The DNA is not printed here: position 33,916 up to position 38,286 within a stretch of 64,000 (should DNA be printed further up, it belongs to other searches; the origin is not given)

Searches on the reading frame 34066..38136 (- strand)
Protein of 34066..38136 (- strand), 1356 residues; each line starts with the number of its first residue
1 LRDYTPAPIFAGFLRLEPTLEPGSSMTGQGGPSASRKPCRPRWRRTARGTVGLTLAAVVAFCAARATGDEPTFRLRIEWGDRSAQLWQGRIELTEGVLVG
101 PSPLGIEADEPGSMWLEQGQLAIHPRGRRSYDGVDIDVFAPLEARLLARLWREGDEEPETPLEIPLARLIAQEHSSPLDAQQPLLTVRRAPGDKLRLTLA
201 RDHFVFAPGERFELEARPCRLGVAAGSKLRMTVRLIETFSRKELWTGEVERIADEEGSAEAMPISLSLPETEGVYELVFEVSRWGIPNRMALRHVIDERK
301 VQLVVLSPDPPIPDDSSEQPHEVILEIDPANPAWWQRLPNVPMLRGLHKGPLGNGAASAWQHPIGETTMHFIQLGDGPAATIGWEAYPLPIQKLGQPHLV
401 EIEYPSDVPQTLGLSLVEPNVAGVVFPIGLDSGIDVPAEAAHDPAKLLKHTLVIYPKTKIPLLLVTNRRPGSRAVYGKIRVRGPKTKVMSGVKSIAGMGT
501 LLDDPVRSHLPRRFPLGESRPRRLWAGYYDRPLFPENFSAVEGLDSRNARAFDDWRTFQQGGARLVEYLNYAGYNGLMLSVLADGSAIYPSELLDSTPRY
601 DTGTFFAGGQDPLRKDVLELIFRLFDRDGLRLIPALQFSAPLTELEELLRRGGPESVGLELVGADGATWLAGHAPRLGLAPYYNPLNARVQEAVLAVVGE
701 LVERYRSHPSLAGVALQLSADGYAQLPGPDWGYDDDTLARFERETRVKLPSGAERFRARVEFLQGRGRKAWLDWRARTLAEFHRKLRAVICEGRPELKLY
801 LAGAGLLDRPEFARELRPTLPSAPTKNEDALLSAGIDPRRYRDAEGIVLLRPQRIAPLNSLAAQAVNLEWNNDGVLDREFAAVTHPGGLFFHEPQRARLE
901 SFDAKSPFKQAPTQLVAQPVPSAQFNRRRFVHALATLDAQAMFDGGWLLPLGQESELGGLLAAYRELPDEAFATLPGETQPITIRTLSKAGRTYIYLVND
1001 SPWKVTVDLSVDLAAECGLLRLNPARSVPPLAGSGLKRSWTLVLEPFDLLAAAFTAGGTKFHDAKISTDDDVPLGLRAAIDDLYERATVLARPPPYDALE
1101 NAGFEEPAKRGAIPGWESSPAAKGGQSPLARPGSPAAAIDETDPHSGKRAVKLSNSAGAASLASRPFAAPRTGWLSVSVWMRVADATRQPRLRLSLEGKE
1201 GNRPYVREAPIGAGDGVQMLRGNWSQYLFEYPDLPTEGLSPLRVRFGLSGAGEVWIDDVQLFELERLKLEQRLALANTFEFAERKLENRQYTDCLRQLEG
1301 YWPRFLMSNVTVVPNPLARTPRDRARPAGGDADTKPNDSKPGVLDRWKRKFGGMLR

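Call 73: search_protein_families(library=pfam, proteins=[window:34066-38136:-], max_evalue=0.001)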
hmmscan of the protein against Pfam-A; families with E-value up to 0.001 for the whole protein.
window:34066-38136:- (1356 aa): 1 family
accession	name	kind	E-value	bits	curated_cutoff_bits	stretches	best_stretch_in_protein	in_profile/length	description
PF02638.21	GHL10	-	2e-11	44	27.9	1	566-805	25-231/311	Glycosyl hydrolase-like 10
